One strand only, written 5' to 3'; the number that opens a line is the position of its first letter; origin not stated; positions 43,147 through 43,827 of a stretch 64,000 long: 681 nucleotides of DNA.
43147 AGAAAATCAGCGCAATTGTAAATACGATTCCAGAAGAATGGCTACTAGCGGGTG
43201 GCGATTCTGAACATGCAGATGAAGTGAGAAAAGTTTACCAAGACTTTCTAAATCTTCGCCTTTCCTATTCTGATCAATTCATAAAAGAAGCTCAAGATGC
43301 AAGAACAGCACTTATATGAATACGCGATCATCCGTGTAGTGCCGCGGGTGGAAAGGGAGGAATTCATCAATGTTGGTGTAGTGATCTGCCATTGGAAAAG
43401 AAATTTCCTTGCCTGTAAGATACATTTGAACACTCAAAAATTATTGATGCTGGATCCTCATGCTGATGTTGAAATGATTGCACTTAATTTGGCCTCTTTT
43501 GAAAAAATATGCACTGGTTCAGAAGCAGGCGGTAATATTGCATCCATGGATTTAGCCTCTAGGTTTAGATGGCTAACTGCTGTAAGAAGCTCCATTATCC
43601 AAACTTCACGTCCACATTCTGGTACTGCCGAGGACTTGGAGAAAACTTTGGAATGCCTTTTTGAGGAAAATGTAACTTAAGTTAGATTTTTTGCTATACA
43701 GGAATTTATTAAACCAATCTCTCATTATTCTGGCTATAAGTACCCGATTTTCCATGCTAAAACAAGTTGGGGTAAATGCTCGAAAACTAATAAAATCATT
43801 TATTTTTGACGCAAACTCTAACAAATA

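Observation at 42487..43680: Overlapping HipA/PI3-4-kinase-like kinase + DUF3037 gene pair with its own promoter motif: an uncharacterised two-gene module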

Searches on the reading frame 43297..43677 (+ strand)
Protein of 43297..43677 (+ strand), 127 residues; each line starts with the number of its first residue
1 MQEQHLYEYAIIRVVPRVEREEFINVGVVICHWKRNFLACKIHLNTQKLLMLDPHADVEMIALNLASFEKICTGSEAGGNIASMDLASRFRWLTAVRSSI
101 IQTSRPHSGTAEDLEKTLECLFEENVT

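Call 3: search_protein_families(library=pfam, proteins=[window:43297-43677:+], max_evalue=1)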
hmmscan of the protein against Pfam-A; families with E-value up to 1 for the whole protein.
window:43297-43677:+ (127 aa): 1 family
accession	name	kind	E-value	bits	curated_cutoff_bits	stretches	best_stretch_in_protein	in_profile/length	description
PF11236.13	DUF3037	-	1.9e-45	154.3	22.6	1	9-126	1-118/118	Protein of unknown function (DUF3037)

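Call 4: search_protein_families(library=ncbifam, proteins=[window:43297-43677:+], max_evalue=1)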
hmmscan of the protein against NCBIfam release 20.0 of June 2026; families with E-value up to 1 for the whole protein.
window:43297-43677:+ (127 aa): 0 families

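Call 5: search_protein_families(library=padloc, proteins=[window:43297-43677:+], max_evalue=1)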
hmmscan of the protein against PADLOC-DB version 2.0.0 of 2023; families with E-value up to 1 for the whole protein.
window:43297-43677:+ (127 aa): 1 family
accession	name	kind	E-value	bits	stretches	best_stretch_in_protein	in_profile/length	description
PDLC04767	PDC-M66B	-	6.9e-11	40.1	1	6-126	3-128/281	-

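Call 22: search_solved_structures(query=window:43297-43677:+, max_evalue=10, show_alignments=1)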
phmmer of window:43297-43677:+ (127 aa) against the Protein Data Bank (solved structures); distinct sequences matched with E-value up to 10: 1.
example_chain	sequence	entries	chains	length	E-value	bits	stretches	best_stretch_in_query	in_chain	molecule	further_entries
2ieq_A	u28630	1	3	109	0.23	14.6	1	68-117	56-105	Spike glycoprotein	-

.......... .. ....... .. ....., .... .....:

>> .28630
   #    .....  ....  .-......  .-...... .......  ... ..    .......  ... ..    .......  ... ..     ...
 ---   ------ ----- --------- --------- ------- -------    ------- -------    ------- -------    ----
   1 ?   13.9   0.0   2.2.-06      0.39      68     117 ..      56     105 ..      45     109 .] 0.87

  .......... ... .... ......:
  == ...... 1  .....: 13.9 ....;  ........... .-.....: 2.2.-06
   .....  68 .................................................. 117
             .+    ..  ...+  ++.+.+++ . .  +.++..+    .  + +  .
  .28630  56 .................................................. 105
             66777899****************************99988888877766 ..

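Call 25: find_homologous_proteins(query=window:43297-43677:+, max_evalue=0.001)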
Query window:43297-43677:+ (127 aa): 7997 proteins with E <= 0.001 among 8000 candidates; the best 120 are listed.
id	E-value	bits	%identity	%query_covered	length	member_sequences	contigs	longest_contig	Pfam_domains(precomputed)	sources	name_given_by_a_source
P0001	7.2e-79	279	100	100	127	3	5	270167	PF11236.14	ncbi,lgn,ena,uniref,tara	ncbi:DUF3037 domain-containing protein [uncultured Algoriphagus sp.]|uniref:DUF3037 domain-containin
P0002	3.6e-78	277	99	100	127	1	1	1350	PF11236.14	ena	-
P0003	2.2e-74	265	96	99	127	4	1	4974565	PF11236.14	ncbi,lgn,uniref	ncbi:DUF3037 domain-containing protein [Algoriphagus yeomjeoni]|uniref:DUF3037 domain-containing pro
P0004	2.8e-68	245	90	99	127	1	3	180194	PF11236.14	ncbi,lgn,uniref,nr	ncbi:DUF3037 domain-containing protein [Algoriphagus antarcticus]|uniref:DUF3037 family protein n=1 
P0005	4.8e-68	244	90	99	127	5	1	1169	PF11236.14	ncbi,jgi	-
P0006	7.2e-67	241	89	99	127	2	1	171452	PF11236.14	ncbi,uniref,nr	ncbi:DUF3037 domain-containing protein [Algoriphagus sp. D3-2-R+10]|uniref:DUF3037 domain-containing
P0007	5.1e-66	238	87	99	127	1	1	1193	PF11236.14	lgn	-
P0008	8.1e-66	237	85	100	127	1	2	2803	PF11236.14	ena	-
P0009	1.3e-65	237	86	100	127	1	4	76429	PF11236.14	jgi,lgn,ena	-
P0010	3.7e-65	235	87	99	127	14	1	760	PF11236.14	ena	-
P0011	4.6e-65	235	86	99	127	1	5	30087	PF11236.14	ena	-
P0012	7.0e-65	234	85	99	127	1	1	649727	PF11236.14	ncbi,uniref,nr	ncbi:hypothetical protein J2X69_001241 [Algoriphagus sp. 4150]|uniref:DUF3037 domain-containing prot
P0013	7.1e-65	234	87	99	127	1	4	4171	PF11236.14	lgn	-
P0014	7.3e-65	234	85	100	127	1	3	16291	PF11236.14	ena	-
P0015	8.8e-65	234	87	99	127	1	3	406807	PF11236.14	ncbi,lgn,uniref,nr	ncbi:Protein of unknown function (DUF3037) [Algoriphagus ratkowskyi]|uniref:DUF3037 domain-containin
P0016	1.0e-64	234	85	100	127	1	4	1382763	PF11236.14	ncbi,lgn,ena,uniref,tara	ncbi:DUF3037 domain-containing protein [uncultured Algoriphagus sp.]|uniref:DUF3037 domain-containin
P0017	1.1e-64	234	85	99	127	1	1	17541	PF11236.14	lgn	-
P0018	1.4e-64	233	85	100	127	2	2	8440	PF11236.14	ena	-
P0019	1.9e-64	233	84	99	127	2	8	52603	PF11236.14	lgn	-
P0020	3.0e-64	232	83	100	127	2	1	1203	PF11236.14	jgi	-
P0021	6.3e-64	231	84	99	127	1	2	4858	PF11236.14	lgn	-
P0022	6.3e-64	231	87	99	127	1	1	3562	PF11236.14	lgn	-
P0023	6.9e-64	231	85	99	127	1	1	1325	PF11236.14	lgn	-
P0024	6.9e-64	231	85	99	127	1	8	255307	PF11236.14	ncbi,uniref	ncbi:DUF3037 domain-containing protein [Algoriphagus sp.]|uniref:DUF3037 domain-containing protein n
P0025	1.3e-63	230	86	99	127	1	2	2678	PF11236.14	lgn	-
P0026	1.7e-63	230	85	99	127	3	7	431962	PF11236.14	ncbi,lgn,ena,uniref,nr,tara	ncbi:DUF3037 domain-containing protein [Algoriphagus aquimarinus]|uniref:DUF3037 domain-containing p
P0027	3.0e-63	229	83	100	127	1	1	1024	PF11236.14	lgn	-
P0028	1.2e-62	227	84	99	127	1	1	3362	PF11236.14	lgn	-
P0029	1.3e-62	227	85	99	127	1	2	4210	PF11236.14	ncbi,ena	-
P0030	4.9e-62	225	83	99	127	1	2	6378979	PF11236.14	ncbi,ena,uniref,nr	ncbi:DUF3037 domain-containing protein [Algoriphagus sp. Y33]|uniref:DUF3037 domain-containing prote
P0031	6.3e-62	225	83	99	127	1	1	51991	PF11236.14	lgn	-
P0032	1.0e-60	221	78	100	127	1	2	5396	PF11236.14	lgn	-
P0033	1.2e-60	221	79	99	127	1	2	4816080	PF11236.14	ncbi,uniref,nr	ncbi:DUF3037 domain-containing protein [Algoriphagus halophytocola]|uniref:DUF3037 domain-containing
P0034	2.0e-60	220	80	100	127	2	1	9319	PF11236.14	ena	-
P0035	2.8e-60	219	80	100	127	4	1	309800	PF11236.14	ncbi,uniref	ncbi:DUF3037 domain-containing protein [Algoriphagus sp.]|uniref:DUF3037 domain-containing protein n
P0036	3.3e-60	219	80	99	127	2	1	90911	PF11236.14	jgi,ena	-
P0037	1.3e-56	208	75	99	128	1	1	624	PF11236.14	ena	-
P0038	1.4e-55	204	74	100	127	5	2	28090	PF11236.14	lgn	-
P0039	3.9e-55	203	75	99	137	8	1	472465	PF11236.14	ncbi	-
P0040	1.4e-54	201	77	99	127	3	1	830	PF11236.14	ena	-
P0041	1.5e-54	201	77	99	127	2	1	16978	PF11236.14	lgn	-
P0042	4.3e-54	199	77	99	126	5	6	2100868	PF11236.14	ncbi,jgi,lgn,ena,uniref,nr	ncbi:MAG: DUF3037 domain-containing protein [Roseivirga sp.]|jgi:hypothetical protein|uniref:DUF3037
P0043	4.7e-54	199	73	99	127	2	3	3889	PF11236.14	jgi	jgi:hypothetical protein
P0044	4.7e-54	199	74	99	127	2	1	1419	PF11236.14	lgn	-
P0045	1.7e-53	198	73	99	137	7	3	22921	PF11236.14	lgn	-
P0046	1.7e-53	197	74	99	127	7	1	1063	PF11236.14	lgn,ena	-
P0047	2.1e-53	197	74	99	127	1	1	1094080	PF11236.14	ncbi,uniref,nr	ncbi:DUF3037 domain-containing protein [Echinicola sp. CAU 1574]|uniref:DUF3037 domain-containing pr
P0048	2.1e-53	197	75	99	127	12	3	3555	PF11236.14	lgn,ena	-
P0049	2.7e-53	197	77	99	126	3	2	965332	PF11236.14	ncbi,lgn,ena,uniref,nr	ncbi:DUF3037 domain-containing protein [uncultured Roseivirga sp.]|uniref:DUF3037 domain-containing 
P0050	3.3e-53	197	73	99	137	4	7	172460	PF11236.14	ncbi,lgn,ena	-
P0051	6.7e-53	196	76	99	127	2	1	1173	PF11236.14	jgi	jgi:hypothetical protein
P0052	8.1e-53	195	76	100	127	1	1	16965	PF11236.14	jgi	-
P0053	9.2e-53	195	76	99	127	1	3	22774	PF11236.14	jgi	jgi:hypothetical protein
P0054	9.7e-53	195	76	99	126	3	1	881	PF11236.14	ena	-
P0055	1.0e-52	195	75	99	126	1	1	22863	PF11236.14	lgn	-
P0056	1.3e-52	195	75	99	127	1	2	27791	PF11236.14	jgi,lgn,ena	-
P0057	1.5e-52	194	73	99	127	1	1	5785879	PF11236.14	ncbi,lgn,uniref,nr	ncbi:DUF3037 domain-containing protein [Echinicola sp. 20G]|uniref:DUF3037 domain-containing protein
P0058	1.6e-52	194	74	99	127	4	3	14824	PF11236.14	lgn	-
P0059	2.0e-52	194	71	99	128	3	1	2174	PF11236.14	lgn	-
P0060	2.5e-52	194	76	99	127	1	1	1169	PF11236.14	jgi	jgi:hypothetical protein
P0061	2.5e-52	194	76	99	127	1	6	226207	PF11236.14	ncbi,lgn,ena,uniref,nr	ncbi:MAG: DUF3037 domain-containing protein [Algoriphagus sp.]|uniref:DUF3037 domain-containing prot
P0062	2.6e-52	194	75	99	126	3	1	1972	PF11236.14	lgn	-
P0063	3.0e-52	193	71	99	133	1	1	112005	PF11236.14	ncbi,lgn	-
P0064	3.3e-52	193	73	99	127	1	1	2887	PF11236.14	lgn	-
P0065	3.4e-52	193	75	99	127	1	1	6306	PF11236.14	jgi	jgi:hypothetical protein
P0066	3.4e-52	193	76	99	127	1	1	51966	PF11236.14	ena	-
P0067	3.7e-52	193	71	99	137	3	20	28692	PF11236.14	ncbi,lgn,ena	-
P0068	4.4e-52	193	73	99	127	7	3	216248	PF11236.14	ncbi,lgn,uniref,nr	ncbi:DUF3037 domain-containing protein [Algoriphagus sp. PAP.12]|uniref:DUF3037 domain-containing pr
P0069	4.6e-52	193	73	99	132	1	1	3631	PF11236.14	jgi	-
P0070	7.6e-52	192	72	99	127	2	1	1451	PF11236.14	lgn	-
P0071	7.6e-52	192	75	99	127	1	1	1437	PF11236.14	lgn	-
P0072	1.1e-51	192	71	99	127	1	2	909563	PF11236.14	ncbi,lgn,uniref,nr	ncbi:DUF3037 domain-containing protein [Algoriphagus zhangzhouensis]|uniref:DUF3037 domain-containin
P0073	1.9e-51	191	72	99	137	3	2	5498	PF11236.14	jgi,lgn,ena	-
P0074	2.5e-51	190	71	99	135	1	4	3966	PF11236.14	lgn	-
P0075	2.6e-51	190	71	99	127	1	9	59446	PF11236.14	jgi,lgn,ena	-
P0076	2.9e-51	190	73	99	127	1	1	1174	PF11236.14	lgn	-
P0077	3.0e-51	190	71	99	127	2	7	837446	PF11236.14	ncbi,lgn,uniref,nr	ncbi:DUF3037 domain-containing protein [Algoriphagus vanfongensis]|uniref:DUF3037 domain-containing 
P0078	4.5e-51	190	73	99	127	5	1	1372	PF11236.14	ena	-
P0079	5.0e-51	190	70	99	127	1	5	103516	PF11236.14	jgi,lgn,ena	-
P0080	5.0e-51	190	70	99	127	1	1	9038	PF11236.14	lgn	-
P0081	6.9e-51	189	70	99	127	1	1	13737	PF11236.14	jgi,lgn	-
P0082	2.2e-50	187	71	99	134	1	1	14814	PF11236.14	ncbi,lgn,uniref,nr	ncbi:DUF3037 domain-containing protein [Algoriphagus sp.]|uniref:DUF3037 domain-containing protein n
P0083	2.3e-50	187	70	99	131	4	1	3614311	PF11236.14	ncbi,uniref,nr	ncbi:DUF3037 domain-containing protein [Litoribacter populi]|uniref:DUF3037 domain-containing protei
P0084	3.2e-50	187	67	99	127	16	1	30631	PF11236.14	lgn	-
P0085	3.2e-50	187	67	99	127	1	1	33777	PF11236.14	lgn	-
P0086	3.6e-50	187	71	99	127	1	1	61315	PF11236.14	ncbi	-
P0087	3.7e-50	187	69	99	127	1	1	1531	PF11236.14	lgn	-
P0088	6.0e-50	186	70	99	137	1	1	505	PF11236.14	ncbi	-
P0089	7.0e-50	186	69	99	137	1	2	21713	PF11236.14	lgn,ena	-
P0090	7.1e-50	186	71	99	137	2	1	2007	PF11236.14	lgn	-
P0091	7.9e-50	186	70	99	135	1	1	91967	PF11236.14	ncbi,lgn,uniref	ncbi:DUF3037 domain-containing protein [Algoriphagus sp. SE2]|uniref:DUF3037 domain-containing prote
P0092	1.4e-49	185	73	99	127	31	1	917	PF11236.14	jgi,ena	-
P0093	2.5e-49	184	68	99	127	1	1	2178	PF11236.14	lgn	-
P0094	4.9e-49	183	70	99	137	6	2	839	PF11236.14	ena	-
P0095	5.3e-49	183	70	99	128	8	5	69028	PF11236.14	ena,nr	nr:DUF3037 domain-containing protein [Cyclobacterium marinum]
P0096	6.1e-49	183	67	99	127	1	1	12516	PF11236.14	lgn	-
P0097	6.3e-49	183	67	99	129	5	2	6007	PF11236.14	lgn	-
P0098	8.4e-49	182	66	99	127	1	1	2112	PF11236.14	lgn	-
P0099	8.4e-49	182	66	99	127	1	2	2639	PF11236.14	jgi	jgi:hypothetical protein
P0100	1.4e-48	182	68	99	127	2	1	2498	PF11236.14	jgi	jgi:hypothetical protein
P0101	1.6e-48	181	66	99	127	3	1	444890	PF11236.14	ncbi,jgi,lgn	jgi:hypothetical protein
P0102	1.7e-48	181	67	99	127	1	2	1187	PF11236.14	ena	-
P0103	2.2e-48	181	66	99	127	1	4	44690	PF11236.14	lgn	-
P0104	2.6e-48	181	69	99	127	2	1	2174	PF11236.14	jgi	-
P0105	6.0e-48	180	65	99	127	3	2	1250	PF11236.14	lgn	-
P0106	6.9e-48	179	65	99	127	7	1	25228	PF11236.14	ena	-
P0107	8.3e-48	179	67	99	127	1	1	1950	PF11236.14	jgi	jgi:hypothetical protein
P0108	9.3e-48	179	67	99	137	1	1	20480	PF11236.14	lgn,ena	-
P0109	9.7e-48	179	67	99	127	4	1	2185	PF11236.14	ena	-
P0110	1.1e-47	179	65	99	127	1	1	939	PF11236.14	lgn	-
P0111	1.7e-47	178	66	99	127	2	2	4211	PF11236.14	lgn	-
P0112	4.5e-47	177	65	100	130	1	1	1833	PF11236.14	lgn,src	-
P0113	4.7e-47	177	64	99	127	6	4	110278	PF11236.14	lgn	-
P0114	5.5e-47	176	66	100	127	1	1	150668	PF11236.14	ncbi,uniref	ncbi:DUF3037 domain-containing protein [Algoriphagus jejuensis]|uniref:DUF3037 domain-containing pro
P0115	6.6e-47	176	67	99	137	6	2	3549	PF11236.14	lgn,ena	-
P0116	7.0e-47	176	65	99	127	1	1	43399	PF11236.14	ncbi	-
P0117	8.2e-47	176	65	99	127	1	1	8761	PF11236.14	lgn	-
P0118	9.3e-47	176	70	99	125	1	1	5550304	PF11236.14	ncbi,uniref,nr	ncbi:DUF3037 domain-containing protein [Echinicola soli]|uniref:DUF3037 domain-containing protein n=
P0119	1.3e-46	175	63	99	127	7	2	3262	PF11236.14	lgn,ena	-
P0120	1.3e-46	175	67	99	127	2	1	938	PF11236.14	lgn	-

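Call 41: predict_structure(alignment_id=A2)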
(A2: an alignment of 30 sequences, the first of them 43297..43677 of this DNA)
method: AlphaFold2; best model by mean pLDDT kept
length: 127 residues; sequences in the alignment: 30
mean_pLDDT: 91.8   pTM: 0.85
mean pLDDT of the five models: 91.8, 90.8, 90.8, 90.4, 90.4
residues with pLDDT >= 90: 102; 70-90: 21; 50-70: 3; < 50: 1
segments of 3 or more residues with pLDDT < 50: none
pLDDT, mean of each block of 10 residues (from residue 1): 80 89 92 92 95 93 95 88 93 93 95 94 94
secondary structure, 60 per line:
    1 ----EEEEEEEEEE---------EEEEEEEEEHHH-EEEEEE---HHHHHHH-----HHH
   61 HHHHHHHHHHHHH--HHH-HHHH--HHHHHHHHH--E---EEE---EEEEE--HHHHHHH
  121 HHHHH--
elements in order: E5-14 E24-32 E37-42 H46-52 H58-73 H80-83 H86-94 E101-103 E107-111 H114-125

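Call 44: fold_search(model_id=the predicted structure, library=pdb)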
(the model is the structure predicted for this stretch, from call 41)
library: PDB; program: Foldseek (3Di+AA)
matches with E <= 10: 161; with E <= 0.001: 0
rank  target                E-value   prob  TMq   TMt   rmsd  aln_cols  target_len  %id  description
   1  8j0n_J                7.2e-01  0.30  0.27  0.24   2.6        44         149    9  cryo-EM structure of human EMC (released 2024-04-03)
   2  8do8_D                1.2e+00  0.06  0.24  0.17  17.4       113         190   10  Crystal structure ATG9 HDIR in complex with the ATG13:ATG101 HORMA dimer (released 2022-11-23)
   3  5xv1_C                1.6e+00  0.06  0.25  0.19  16.5       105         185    8  Crystal structure of ATG101-ATG13HORMA (released 2018-07-04)
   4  8cgm_A                1.7e+00  0.01  0.12  0.09  12.6        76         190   10  Structure of the lipoprotein transporter LolA from Porphyromonas gingivalis (released 2023-06-21)
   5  2fwo_A                1.8e+00  0.02  0.17  0.09  15.1       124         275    8  MHC Class I H-2Kd heavy chain in complex with beta-2microglobulin and peptide derived from influenza nucleoprotein (released 2006-02-21)
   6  4kr4_B                1.8e+00  0.02  0.13  0.06  13.3        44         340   11  Salmonella typhi OmpF complex with Ampicillin (released 2014-05-28)
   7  6ww7_I                2.0e+00  0.12  0.27  0.23   3.7        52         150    8  Structure of the human ER membrane protein complex in a lipid nanodisc (released 2020-05-27)
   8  5xv6_A                2.1e+00  0.06  0.25  0.19  16.5       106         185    8  Crystal structure of ATG101-ATG13HORMA (released 2018-07-04)
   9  5xuy_C                2.1e+00  0.03  0.23  0.17  17.2       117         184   11  Crystal structure of ATG101-ATG13HORMA (released 2018-07-04)
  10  5c50_B                2.4e+00  0.03  0.21  0.16  17.2       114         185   10  Crystal structure of the complex of human Atg101-Atg13 HORMA domain (released 2015-10-14)
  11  5v6c_B                2.5e+00  0.10  0.22  0.21   4.5        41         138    7  Crystal Structure of the Second beta-Prism Domain of RbmC from V. cholerae (released 2018-01-24)
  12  4kra_C                2.5e+00  0.03  0.12  0.06   5.5        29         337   17  Salmonella typhi OmpF complex with Ciprofloxacin (released 2014-05-28)
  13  5xv1_A                2.7e+00  0.05  0.26  0.19  15.9       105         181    8  Crystal structure of ATG101-ATG13HORMA (released 2018-07-04)
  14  5v6f_A                2.9e+00  0.09  0.22  0.21   4.6        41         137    7  Crystal Structure of the Second beta-Prism Domain of RbmC from V. cholerae bound to Mannotriose (released 2018-01-17)
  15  8j67_C                2.9e+00  0.03  0.16  0.12   5.1        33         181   12  Crystal structure of Toxoplasma gondii M2AP (released 2023-08-30)
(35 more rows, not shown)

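Call 52: search_protein_representatives(protein=window:43297-43677:+)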
Query: 127 residues. Proteins with E-value up to 0.001 (for the whole library): 1335; up to 1e-10: 358; up to 1e-30: 2. The best 150 are listed.
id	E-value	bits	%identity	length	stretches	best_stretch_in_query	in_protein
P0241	8.5e-39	148.4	58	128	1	2-126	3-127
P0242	1.4e-34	134.8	54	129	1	3-125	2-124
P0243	1.2e-30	122.1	50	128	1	1-124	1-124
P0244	5.7e-30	119.9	51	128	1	3-126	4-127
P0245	8.5e-30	119.4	46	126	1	1-126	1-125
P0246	6.4e-29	116.5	46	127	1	1-123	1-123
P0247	8.8e-29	116.1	49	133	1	2-126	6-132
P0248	1.4e-28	115.5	48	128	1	3-125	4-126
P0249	4.9e-28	113.7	55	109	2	76-126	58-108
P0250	5.9e-28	113.4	44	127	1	1-124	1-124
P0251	1.4e-26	109.0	46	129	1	1-125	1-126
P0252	5.7e-26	107.0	47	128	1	1-123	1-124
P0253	1.6e-25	105.6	63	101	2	63-124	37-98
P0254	1.9e-25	105.3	45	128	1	1-126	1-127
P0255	4.3e-25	104.2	42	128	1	1-126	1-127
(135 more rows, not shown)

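Call 70: fold_search(model_id=the predicted structure, library=viral)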
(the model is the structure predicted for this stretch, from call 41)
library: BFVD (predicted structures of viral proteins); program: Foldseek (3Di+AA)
matches with E <= 10: 372; with E <= 0.001: 2
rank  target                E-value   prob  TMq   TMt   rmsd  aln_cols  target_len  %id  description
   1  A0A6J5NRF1            4.1e-04  1.00  0.63  0.64   3.9       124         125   15  Uncharacterized protein [uncultured Caudovirales phage]
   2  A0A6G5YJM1            5.2e-04  1.00  0.66  0.47   4.4       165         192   18  (no name in the UniProt tables at hand)
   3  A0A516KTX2            2.0e-03  1.00  0.53  0.29   5.5       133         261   18  (no name in the UniProt tables at hand)
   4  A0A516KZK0            2.4e-03  1.00  0.58  0.30   4.7       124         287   18  (no name in the UniProt tables at hand)
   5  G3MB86                9.6e-02  0.63  0.42  0.43   8.7       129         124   12  Gp16 [Bacillus phage G]
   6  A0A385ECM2            1.6e-01  0.33  0.34  0.37   7.8       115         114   13  Uncharacterized protein [Caulobacter phage CcrPW]
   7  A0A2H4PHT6            2.6e-01  0.12  0.18  0.22   6.5        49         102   18  (no name in the UniProt tables at hand)
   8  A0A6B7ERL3            3.6e-01  0.20  0.32  0.28   7.4       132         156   13  (no name in the UniProt tables at hand)
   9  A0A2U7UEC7            5.6e-01  0.08  0.23  0.08  10.9        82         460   11  Uncharacterized protein [Pandoravirus neocaledonia]
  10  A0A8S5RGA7            6.7e-01  0.13  0.25  0.32   5.7        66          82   12  Uncharacterized protein [virus sp. ctE0n6]
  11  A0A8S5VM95            6.7e-01  0.06  0.13  0.16   8.2        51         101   10  Uncharacterized protein [Ackermannviridae sp.]
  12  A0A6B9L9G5            8.6e-01  0.23  0.40  0.38   6.0       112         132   12  Uncharacterized protein [Mycobacterium phage Onyinye]
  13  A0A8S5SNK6            8.6e-01  0.06  0.20  0.24  13.6       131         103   12  Uncharacterized protein [Podoviridae sp. ctIKM86]
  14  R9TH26                8.6e-01  0.02  0.14  0.19  13.1        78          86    9  (no name in the UniProt tables at hand)
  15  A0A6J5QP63            9.2e-01  0.16  0.23  0.33   3.7        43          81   12  Uncharacterized protein [uncultured Caudovirales phage]
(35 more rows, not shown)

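Call 85: find_encoding_contigs(protein=P0001, flank=3000, max_places=3)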
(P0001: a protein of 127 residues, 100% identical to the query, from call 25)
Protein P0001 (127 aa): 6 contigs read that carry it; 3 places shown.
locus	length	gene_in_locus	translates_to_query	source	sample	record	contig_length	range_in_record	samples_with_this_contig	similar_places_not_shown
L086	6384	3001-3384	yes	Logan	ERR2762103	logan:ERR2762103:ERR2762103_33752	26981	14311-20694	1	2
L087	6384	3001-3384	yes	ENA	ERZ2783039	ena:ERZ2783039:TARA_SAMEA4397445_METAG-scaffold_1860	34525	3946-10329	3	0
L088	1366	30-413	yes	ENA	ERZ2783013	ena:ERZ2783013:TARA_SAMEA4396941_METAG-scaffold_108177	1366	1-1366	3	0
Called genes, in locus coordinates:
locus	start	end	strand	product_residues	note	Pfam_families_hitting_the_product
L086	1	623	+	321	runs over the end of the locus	PF07949:YbbR (faint)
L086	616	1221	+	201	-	PF01121:CoaE, PF13238:AAA_18 (weak)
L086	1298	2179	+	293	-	PF25539:Bestrophin_2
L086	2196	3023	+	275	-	PF20613:HipA_2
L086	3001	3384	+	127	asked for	PF11236:DUF3037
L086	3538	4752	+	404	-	PF13568:OMP_b-brl_2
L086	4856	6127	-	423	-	PF02403:Seryl_tRNA_N, PF00587:tRNA-synt_2b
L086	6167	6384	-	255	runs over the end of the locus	-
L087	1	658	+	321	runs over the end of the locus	PF07949:YbbR (faint)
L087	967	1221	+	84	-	PF01121:CoaE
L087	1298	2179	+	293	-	PF25539:Bestrophin_2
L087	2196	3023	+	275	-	PF20613:HipA_2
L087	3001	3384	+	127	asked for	PF11236:DUF3037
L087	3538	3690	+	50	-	-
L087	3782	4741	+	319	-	PF13568:OMP_b-brl_2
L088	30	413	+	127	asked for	PF11236:DUF3037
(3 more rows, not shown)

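Call 87: search_protein_families(library=phrogs, proteins=[window:43297-43677:+], max_evalue=0.001)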
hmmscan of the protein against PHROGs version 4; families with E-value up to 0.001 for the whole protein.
window:43297-43677:+ (127 aa): 1 family
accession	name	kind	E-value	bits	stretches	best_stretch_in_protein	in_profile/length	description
phrog_5137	-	unknown function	9.1e-14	52.9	1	7-126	5-129/279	-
